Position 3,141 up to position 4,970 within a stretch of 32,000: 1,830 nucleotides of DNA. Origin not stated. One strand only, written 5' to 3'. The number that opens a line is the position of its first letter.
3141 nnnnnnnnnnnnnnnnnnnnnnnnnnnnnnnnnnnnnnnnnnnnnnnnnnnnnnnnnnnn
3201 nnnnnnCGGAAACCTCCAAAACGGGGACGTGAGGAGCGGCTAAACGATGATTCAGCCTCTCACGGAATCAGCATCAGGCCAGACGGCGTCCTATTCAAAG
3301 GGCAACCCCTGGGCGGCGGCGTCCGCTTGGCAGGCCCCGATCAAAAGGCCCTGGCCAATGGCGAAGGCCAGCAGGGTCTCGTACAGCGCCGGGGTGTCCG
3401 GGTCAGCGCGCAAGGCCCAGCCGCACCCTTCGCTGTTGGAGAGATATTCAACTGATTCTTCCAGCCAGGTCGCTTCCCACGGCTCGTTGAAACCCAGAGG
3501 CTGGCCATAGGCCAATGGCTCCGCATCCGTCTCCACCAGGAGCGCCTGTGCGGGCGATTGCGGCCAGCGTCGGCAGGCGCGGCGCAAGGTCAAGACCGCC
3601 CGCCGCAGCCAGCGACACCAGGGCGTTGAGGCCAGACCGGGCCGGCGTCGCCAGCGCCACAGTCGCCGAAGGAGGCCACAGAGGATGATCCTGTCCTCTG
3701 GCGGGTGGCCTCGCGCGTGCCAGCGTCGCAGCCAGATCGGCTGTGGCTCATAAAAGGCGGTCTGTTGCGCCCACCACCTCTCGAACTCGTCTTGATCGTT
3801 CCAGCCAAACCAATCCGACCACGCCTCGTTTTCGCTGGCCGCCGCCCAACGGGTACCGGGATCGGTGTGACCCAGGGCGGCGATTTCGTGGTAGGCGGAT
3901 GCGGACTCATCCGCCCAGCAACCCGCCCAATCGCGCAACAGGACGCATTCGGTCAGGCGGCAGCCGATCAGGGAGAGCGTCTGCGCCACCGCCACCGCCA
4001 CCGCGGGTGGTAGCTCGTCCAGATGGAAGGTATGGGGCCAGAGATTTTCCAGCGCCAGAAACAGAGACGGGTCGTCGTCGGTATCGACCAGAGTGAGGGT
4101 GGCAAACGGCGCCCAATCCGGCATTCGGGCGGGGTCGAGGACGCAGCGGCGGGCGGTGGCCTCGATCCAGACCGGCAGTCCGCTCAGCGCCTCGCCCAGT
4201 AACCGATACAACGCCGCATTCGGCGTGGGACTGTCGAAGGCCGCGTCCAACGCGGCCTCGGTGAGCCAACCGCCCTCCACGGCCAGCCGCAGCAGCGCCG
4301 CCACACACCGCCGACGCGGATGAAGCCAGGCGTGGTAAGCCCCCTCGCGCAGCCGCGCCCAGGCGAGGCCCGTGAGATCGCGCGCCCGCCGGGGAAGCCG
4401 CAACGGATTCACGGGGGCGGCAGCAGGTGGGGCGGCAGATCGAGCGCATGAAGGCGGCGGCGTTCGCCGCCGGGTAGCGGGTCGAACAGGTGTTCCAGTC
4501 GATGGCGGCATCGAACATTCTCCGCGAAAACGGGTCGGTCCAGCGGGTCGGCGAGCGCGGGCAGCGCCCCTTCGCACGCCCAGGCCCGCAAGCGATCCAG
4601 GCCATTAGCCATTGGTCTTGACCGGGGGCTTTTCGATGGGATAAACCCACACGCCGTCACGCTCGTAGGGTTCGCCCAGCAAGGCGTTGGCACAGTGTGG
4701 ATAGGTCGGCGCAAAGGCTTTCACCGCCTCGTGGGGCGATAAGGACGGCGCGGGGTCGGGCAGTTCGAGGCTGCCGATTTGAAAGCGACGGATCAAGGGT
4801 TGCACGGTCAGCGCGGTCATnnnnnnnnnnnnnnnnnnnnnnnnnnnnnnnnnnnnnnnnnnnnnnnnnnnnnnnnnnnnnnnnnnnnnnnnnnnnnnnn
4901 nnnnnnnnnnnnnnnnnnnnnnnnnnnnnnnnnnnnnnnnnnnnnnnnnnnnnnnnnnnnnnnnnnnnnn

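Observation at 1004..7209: Complete PRTRC cassette reads as a ParB-linked ubiquitin-like conjugation set (Ubl, E1-like, E2-like, JAMM)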

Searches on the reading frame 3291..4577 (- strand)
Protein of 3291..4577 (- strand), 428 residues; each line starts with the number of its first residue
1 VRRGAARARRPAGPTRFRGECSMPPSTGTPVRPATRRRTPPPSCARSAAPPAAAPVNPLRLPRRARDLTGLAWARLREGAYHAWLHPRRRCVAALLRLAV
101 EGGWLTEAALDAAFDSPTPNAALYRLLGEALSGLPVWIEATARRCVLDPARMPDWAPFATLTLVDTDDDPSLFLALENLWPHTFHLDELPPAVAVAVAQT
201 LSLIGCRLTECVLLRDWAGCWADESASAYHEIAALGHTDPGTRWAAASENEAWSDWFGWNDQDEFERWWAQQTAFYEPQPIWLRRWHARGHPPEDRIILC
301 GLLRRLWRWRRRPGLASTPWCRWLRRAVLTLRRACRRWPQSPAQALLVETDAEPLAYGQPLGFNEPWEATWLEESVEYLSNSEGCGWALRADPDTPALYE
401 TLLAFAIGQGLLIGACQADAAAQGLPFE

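Call 4: search_protein_families(library=ncbifam, proteins=[window:3291-4577:-], max_evalue=0.01)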
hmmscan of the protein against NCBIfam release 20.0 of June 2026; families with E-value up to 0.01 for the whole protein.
window:3291-4577:- (428 aa): 0 families

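Call 5: search_protein_families(library=pfam, proteins=[window:3291-4577:-], max_evalue=0.01)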
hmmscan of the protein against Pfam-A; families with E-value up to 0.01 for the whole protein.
window:3291-4577:- (428 aa): 0 families

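Call 7: search_protein_families(library=ncbifam, proteins=[window:3291-4577:-, window:3291-4511:-], max_evalue=10)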
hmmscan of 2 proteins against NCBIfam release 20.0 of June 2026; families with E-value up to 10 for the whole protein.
window:3291-4577:- (428 aa): 0 families

window:3291-4511:- (406 aa): 0 families

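Call 21: search_protein_families(library=padloc, proteins=[window:3291-4577:-], max_evalue=0.001)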
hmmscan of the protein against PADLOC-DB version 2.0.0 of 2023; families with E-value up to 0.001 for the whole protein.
window:3291-4577:- (428 aa): 0 families

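Call 53: find_homologous_proteins(query=window:3291-4511:-, max_evalue=0.001)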
Query window:3291-4511:- (406 aa): 25 proteins with E <= 0.001 among 8000 candidates.
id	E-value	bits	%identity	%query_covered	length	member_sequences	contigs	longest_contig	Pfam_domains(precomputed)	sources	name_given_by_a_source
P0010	4.3e-268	908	98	100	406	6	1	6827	-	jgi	-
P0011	2.8e-203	694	79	100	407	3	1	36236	-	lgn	-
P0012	1.8e-199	681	78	100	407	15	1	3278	-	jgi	-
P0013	2.2e-190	651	80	92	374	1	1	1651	-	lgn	-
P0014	5.7e-156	538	75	81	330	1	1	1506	-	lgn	-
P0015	2.0e-119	418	60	88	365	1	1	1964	-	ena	-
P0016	3.9e-114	400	54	92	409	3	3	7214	-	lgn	-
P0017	8.1e-108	379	53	98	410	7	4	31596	-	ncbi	-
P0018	2.2e-102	361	53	90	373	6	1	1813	-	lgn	-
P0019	1.7e-101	358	52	96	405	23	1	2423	-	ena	-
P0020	4.3e-100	354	53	87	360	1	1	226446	-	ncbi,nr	ncbi:MAG: hypothetical protein IPK64_22185 [bacterium]|nr:hypothetical protein [bacterium]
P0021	9.7e-100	353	52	90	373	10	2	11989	-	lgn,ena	-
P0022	6.5e-98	347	51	91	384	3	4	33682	-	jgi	jgi:hypothetical protein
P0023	1.8e-97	345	47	99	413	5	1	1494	-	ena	-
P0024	3.7e-95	338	49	90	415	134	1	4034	-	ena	-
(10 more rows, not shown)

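Call 70: predict_structure(alignment_id=A4)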
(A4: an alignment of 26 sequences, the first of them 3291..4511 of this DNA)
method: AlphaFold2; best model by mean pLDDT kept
length: 406 residues; sequences in the alignment: 26
mean_pLDDT: 81.8   pTM: 0.78
mean pLDDT of the five models: 81.8, 79.8, 79.3, 78.5, 77.5
residues with pLDDT >= 90: 207; 70-90: 124; 50-70: 13; < 50: 62
segments of 3 or more residues with pLDDT < 50: 1-61
pLDDT, mean of each block of 10 residues (from residue 1): 36 40 37 40 40 45 63 91 92 88 90 90 91 74 75 87 94 96 92 85 90 94 94 92 93 92 85 90 91 90 97 92 88 92 91 86 88 90 95 95 87
secondary structure, 60 per line:
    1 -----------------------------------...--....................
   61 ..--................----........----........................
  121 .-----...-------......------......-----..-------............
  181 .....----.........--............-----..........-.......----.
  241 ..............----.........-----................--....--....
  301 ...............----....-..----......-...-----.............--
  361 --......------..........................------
elements in order: H41-62 H65-80 H85-92 H97-121 E137-142 E149-154 H169-185 H192-198 H201-212 H218-227 H229-235 H240-254 H259-267 H273-288 H291-294 H297-315 H320-323 H333-336 E338-340 H346-358 E363-368 H375-400

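Call 74: fold_search(model_id=the predicted structure, library=pdb)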
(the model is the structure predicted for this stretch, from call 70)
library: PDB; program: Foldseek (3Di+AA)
matches with E <= 10: 45; with E <= 0.001: 0
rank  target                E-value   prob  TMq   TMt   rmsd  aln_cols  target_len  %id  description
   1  9n69_A                2.2e+00  0.06  0.07  0.06  12.0       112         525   16  Structure of the retron IA complex with HNH nuclease in the "down" orientation (released 2025-04-23)
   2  9n6b_A                2.4e+00  0.06  0.08  0.06  17.6       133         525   18  Structure of the retron IA complex with HNH nuclease in the "up" orientation (released 2025-04-23)
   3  8e12_A                3.7e+00  0.05  0.10  0.21  19.3       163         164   12  Homotrimeric variant of tcTRP9, BGL14 (released 2023-04-12)
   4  3vsk_A                3.7e+00  0.02  0.09  0.07  17.8       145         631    8  Crystal structure of penicillin-binding protein 3 (PBP3) from methicilin-resistant Staphylococcus aureus in the apo fo (released 2012-10-31)
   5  6syl_B                3.9e+00  0.01  0.07  0.07  16.0       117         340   10  STRUCTURE OF ESTER-HYDROLASE EH3 FROM THE METAGENOME OF MARINE SEDIMENTS AT MILAZZO HARBOR (SICILY, ITALY) COMPLEXED W (released 2021-01-20)
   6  6az1_L                4.1e+00  0.06  0.07  0.17  12.9        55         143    9  Cryo-EM structure of the small subunit of Leishmania ribosome bound to paromomycin (released 2017-12-06)
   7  9n6c_C                4.1e+00  0.04  0.07  0.06  19.1       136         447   15  Structure of the Retron IA Complex without the HNH Nuclease (released 2025-04-23)
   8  7auy_A                4.1e+00  0.04  0.06  0.08  10.4        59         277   19  Structure of EstD11 in complex with Fluorescein (released 2021-03-03)
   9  7at0_B                4.3e+00  0.02  0.06  0.08  15.1        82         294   11  Structure of the Hormone-Sensitive Lipase like EstD11 (released 2021-03-03)
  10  8g6d_L                4.5e+00  0.04  0.09  0.13   9.8        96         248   11  HSV-1 Nuclear Egress Complex (SUP; UL31-R229L) (released 2024-01-10)
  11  7x07_B                4.5e+00  0.01  0.08  0.06  31.5       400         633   14  Cryo-EM structure of human ABCD1 in the presence of C26:0 (released 2023-03-22)
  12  9n69_D                5.0e+00  0.02  0.06  0.06  16.0       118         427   17  Structure of the retron IA complex with HNH nuclease in the "down" orientation (released 2025-04-23)
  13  4c87_A                5.0e+00  0.01  0.06  0.07  13.5        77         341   17  Esterase LpEst1 from Lactobacillus plantarum WCFS1 (released 2014-04-02)
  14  9n6c_D                5.3e+00  0.02  0.07  0.06  14.0       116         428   16  Structure of the Retron IA Complex without the HNH Nuclease (released 2025-04-23)
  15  7xec_A                5.3e+00  0.01  0.11  0.08  28.4       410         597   12  Cryo-EM structure of human ABCD1 E630Q in the presence of ATP in inward-facing state 2 (released 2023-03-29)
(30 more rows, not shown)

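Call 99: search_protein_representatives(alignment_id=A4)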
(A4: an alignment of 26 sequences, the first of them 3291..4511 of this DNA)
Query: 26 sequences, 410 profile positions. Proteins with E-value up to 0.001 (for the whole library): 88; up to 1e-10: 41; up to 1e-30: 12. The best 88 are listed.
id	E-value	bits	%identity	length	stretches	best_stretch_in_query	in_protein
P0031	7.3e-184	628.0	-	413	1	1-408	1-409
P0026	3.2e-180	616.0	-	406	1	1-405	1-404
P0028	1.8e-176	603.6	-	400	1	1-403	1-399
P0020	5.8e-152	522.9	-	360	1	51-408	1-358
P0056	9.0e-122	423.5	-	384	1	33-406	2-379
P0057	1.4e-91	324.1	-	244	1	7-245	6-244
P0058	1.5e-77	277.9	-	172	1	34-203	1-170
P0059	1.6e-48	182.2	-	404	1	2-394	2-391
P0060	1.3e-43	166.1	-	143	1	34-142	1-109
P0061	1.2e-32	129.9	-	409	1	37-403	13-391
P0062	1.7e-32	129.4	-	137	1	317-409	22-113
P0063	5.5e-31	124.5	-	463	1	20-398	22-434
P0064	1.4e-30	123.1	-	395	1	25-403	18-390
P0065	1.4e-27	113.2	-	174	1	22-156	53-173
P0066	2.8e-26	109.0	-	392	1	24-394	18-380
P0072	2.2e-23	99.4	-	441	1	11-394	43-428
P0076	1.1e-17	80.6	-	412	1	16-404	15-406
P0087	6.8e-13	64.9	-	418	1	26-402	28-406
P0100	7.5e-09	51.6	-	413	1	27-402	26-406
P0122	4.9e-06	42.3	-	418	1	17-399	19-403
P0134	4.9e-04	35.7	-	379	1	72-406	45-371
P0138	7.3e-04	35.2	-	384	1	38-404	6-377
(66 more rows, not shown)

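Call 100: search_protein_families(library=ncbifam, proteins=[P0059, P0061, P0064, P0072, P0076, P0087, P0100, P0122, P0134, P0138], max_evalue=0.01)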
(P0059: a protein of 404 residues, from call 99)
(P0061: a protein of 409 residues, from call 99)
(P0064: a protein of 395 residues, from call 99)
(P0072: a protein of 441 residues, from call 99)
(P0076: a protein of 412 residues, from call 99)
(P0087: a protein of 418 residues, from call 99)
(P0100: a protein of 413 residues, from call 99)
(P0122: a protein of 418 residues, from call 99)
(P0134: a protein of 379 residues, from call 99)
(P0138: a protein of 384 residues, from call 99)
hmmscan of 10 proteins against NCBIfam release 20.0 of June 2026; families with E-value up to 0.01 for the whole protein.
P0059 (404 aa): 0 families

P0061 (409 aa): 0 families

P0064 (395 aa): 0 families

P0072 (441 aa): 0 families

P0076 (412 aa): 0 families

P0087 (418 aa): 0 families

P0100 (413 aa): 0 families

P0122 (418 aa): 0 families

P0134 (379 aa): 0 families

P0138 (384 aa): 0 families

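Call 104: fold_search(model_id=the predicted structure, library=viral)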
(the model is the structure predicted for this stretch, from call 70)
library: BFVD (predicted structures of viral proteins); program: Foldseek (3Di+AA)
matches with E <= 10: 81; with E <= 0.001: 1
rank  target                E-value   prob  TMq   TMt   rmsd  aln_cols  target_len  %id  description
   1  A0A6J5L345            1.6e-04  1.00  0.29  0.30  22.0       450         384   11  Uncharacterized protein [uncultured Caudovirales phage]
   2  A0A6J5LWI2            1.9e+00  0.04  0.11  0.06  22.9       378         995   11  Uncharacterized protein [uncultured Caudovirales phage]
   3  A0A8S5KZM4            2.7e+00  0.09  0.10  0.08  19.4       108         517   15  Maturation protein [ssRNA phage SRR6960799_6]
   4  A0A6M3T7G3            2.7e+00  0.08  0.09  0.22  11.7        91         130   15  (no name in the UniProt tables at hand)
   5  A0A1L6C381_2          2.7e+00  0.07  0.08  0.03  14.5       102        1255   11  (no name in the UniProt tables at hand)
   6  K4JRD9                2.7e+00  0.06  0.10  0.15  12.4       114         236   20  (no name in the UniProt tables at hand)
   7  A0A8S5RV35            2.8e+00  0.10  0.09  0.11   8.4        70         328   11  Uncharacterized protein [Siphoviridae sp. ctHip2]
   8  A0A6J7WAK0            3.0e+00  0.05  0.08  0.17  15.1       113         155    8  Uncharacterized protein [uncultured Caudovirales phage]
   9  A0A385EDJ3            3.4e+00  0.05  0.09  0.19  12.3       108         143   15  Uncharacterized protein [Caulobacter phage CcrSC]
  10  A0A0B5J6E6            3.4e+00  0.03  0.09  0.07  20.9       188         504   17  Morn repeat protein [Pandoravirus inopinatum]
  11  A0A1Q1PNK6            3.6e+00  0.06  0.06  0.06  17.7        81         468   10  (no name in the UniProt tables at hand)
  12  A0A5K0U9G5            4.0e+00  0.05  0.06  0.12  26.3       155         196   15  Uncharacterized protein [Yasminevirus sp. GU-2018]
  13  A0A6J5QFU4            4.0e+00  0.02  0.11  0.15  22.2       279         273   11  Clostridium phage phiCTP1, Gp74 [uncultured Caudovirales phage]
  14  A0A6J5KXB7            4.2e+00  0.04  0.08  0.20  14.5        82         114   15  Uncharacterized protein [uncultured Caudovirales phage]
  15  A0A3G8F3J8            4.4e+00  0.05  0.08  0.23  13.1        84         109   14  (no name in the UniProt tables at hand)
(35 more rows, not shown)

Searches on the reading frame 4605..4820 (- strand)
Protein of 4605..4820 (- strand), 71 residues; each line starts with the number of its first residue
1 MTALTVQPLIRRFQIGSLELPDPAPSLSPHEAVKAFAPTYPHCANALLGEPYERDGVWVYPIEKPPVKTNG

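Call 4: search_protein_families(library=ncbifam, proteins=[window:4605-4820:-], max_evalue=0.01)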
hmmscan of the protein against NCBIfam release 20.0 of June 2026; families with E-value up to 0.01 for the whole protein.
window:4605-4820:- (71 aa): 1 family
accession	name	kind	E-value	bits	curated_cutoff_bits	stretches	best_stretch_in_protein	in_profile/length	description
TIGR03738.1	PRTRC_C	hypoth_equivalog_domain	1.2e-06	28.6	45.95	1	6-61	2-57/66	PRTRC system protein C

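Call 5: search_protein_families(library=pfam, proteins=[window:4605-4820:-], max_evalue=0.01)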
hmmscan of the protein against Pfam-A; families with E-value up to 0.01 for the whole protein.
window:4605-4820:- (71 aa): 1 family
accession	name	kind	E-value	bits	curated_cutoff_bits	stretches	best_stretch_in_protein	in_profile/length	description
PF14454.12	Prok_Ub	-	1.7e-09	37.8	25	1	6-63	2-59/64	Prokaryotic Ubiquitin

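Call 54: find_homologous_proteins(query=window:4605-4820:-, max_evalue=0.001)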
Query window:4605-4820:- (71 aa): 21 proteins with E <= 0.001 among 22 candidates.
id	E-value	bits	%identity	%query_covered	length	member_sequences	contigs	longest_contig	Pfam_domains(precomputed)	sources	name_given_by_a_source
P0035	3.1e-36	140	86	100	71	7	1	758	PF14454.13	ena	-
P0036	4.3e-35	137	86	100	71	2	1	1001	PF14454.13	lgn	-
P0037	4.9e-32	127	82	100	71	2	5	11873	PF14454.13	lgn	-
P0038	9.4e-28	113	74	96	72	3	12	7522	PF14454.13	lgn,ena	-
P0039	1.7e-25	106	73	99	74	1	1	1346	PF14454.13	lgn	-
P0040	3.2e-25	105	70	100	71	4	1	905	PF14454.13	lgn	-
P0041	2.9e-23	99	68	100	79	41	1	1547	PF14454.13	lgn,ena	-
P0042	3.2e-22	96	66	100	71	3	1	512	PF14454.13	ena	-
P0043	5.9e-20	89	63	100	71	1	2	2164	PF14454.13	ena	-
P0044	9.9e-20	88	63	100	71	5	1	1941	PF14454.13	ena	-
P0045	2.2e-19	87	61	100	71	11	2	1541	PF14454.13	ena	-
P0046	8.6e-19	85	59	100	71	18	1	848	PF14454.13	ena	-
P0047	7.5e-18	82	61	100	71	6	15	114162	PF14454.13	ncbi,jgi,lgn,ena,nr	ncbi:MAG TPA: PRTRC system protein C [Candidatus Paceibacterota bacterium]|nr:PRTRC system protein C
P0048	5.6e-17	79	61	100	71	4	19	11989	PF14454.13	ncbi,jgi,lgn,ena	jgi:hypothetical protein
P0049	2.6e-16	77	58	100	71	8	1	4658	PF14454.13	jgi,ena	-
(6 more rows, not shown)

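Call 68: predict_structure(alignment_id=A3)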
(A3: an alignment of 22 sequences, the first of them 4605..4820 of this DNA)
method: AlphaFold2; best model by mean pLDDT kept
length: 71 residues; sequences in the alignment: 22
mean_pLDDT: 81.2   pTM: 0.64
mean pLDDT of the five models: 81.2, 79.3, 79.1, 75.1, 70.9
residues with pLDDT >= 90: 8; 70-90: 50; 50-70: 11; < 50: 2
segments of 3 or more residues with pLDDT < 50: none
pLDDT, mean of each block of 10 residues (from residue 1): 64 89 83 87 87 88 75 45
secondary structure, 60 per line:
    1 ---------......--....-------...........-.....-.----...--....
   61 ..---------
elements in order: E10-15 E18-21 H29-39 H41-45 E52-54 E57-62

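Call 73: fold_search(model_id=the predicted structure, library=pdb)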
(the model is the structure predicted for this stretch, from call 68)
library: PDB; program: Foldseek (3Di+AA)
matches with E <= 10: 133; with E <= 0.001: 0
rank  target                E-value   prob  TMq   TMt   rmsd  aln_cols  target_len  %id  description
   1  1gb1_MODEL_1_A        3.8e-01  0.20  0.32  0.37   5.0        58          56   14  A NOVEL, HIGHLY STABLE FOLD OF THE IMMUNOGLOBULIN BINDING DOMAIN OF STREPTOCOCCAL PROTEIN G (released 1993-04-15)
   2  6nq3_F                9.2e-01  0.16  0.39  0.14   9.0        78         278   12  Crystal Structure of a SUZ12-RBBP4-PHF19-JARID2 Heterotetrameric Complex (released 2020-01-29)
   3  9bct_B                9.8e-01  0.18  0.39  0.04   5.9        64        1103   11  Cryo-EM structure of Thermococcus kodakarensis FttA-dependent transcription pre-termination complex containing 44 nt R (released 2024-07-31)
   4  6uyg_G                9.8e-01  0.13  0.33  0.38   5.0        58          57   14  Structure of Hepatitis C Virus Envelope Glycoprotein E2c3 core from genotype 6a bound to broadly neutralizing antibody (released 2020-04-22)
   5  7rxc_B                1.0e+00  0.15  0.36  0.09   8.1        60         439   15  CryoEM structure of KDELR with Legobody (released 2021-10-06)
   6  8vmi_T                1.4e+00  0.12  0.36  0.12   6.8        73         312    5  PRC2_AJ119-450 bound to H3K4me3 (released 2025-01-15)
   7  1mi0_A                1.7e+00  0.06  0.28  0.30   6.1        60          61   15  Crystal Structure of the redesigned protein G variant NuG2 (released 2002-09-18)
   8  5wai_B                1.8e+00  0.13  0.41  0.14   9.6        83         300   12  Crystal Structure of a Suz12-Rbbp4-Jarid2-Aebp2 Heterotetrameric Complex (released 2018-03-14)
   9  9c8u_B                1.8e+00  0.11  0.36  0.10   7.0        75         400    7  Human PRC2 - RvLEAM (short) (1:6 molar ratio), cross-linked 10 min (released 2024-09-04)
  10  1igc_A                1.9e+00  0.11  0.39  0.45   5.0        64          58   14  IGG1 FAB FRAGMENT (MOPC21) COMPLEX WITH DOMAIN III OF PROTEIN G FROM STREPTOCOCCUS (released 1995-06-03)
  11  4ozb_A                1.9e+00  0.08  0.32  0.37   5.1        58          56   14  Backbone Modifications in the Protein GB1 Helix: beta-ACPC24, beta-3-Lys28, beta-3-Lys31, beta-ACPC35 (released 2014-07-16)
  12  4ozc                  1.9e+00  0.08  0.32  0.37   5.0        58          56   14  Backbone Modifications in the Protein GB1 Helix and Loops: beta-ACPC21, beta-ACPC24, beta-3-Lys28, beta-3-Lys31, beta-AC (released 2014-07-16)
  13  2jwu_MODEL_1_A        2.1e+00  0.06  0.28  0.31   5.1        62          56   11  Solution NMR structures of two designed proteins with 88% sequence identity but different fold and function (released 2008-09-09)
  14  7qtr_MODEL_1_A        2.1e+00  0.06  0.30  0.34   5.6        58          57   16  GB1 in mammalian cells, 50 uM (released 2022-12-21)
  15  3zzt_A                2.1e+00  0.06  0.27  0.04  10.3        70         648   11  Crystal structure of Staphylococcus aureus elongation factor G with a fusidic-acid-resistant mutation F88L (released 2012-07-18)
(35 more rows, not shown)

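Call 80: search_solved_structures(query=A7, max_evalue=10, show_alignments=2)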
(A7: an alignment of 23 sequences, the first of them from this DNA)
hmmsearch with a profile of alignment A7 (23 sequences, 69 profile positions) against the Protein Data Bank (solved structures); distinct sequences matched with E-value up to 10: 5.
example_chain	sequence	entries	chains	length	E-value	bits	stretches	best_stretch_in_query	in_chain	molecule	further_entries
7sq5_A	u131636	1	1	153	0.6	13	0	9-32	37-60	Designed trefoil knot protein, variant 3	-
7sq3_A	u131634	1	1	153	0.61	13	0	9-32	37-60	Designed trefoil knot protein, variant 1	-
7sq4_A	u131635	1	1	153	0.64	12.9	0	9-32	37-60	Designed trefoil knot protein, variant 2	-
8j4u_A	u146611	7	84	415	1.1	12.1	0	28-48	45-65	SIR2-like domain-containing protein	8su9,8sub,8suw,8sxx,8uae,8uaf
5in1_A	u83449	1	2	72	1.3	11.9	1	34-62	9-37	MRG701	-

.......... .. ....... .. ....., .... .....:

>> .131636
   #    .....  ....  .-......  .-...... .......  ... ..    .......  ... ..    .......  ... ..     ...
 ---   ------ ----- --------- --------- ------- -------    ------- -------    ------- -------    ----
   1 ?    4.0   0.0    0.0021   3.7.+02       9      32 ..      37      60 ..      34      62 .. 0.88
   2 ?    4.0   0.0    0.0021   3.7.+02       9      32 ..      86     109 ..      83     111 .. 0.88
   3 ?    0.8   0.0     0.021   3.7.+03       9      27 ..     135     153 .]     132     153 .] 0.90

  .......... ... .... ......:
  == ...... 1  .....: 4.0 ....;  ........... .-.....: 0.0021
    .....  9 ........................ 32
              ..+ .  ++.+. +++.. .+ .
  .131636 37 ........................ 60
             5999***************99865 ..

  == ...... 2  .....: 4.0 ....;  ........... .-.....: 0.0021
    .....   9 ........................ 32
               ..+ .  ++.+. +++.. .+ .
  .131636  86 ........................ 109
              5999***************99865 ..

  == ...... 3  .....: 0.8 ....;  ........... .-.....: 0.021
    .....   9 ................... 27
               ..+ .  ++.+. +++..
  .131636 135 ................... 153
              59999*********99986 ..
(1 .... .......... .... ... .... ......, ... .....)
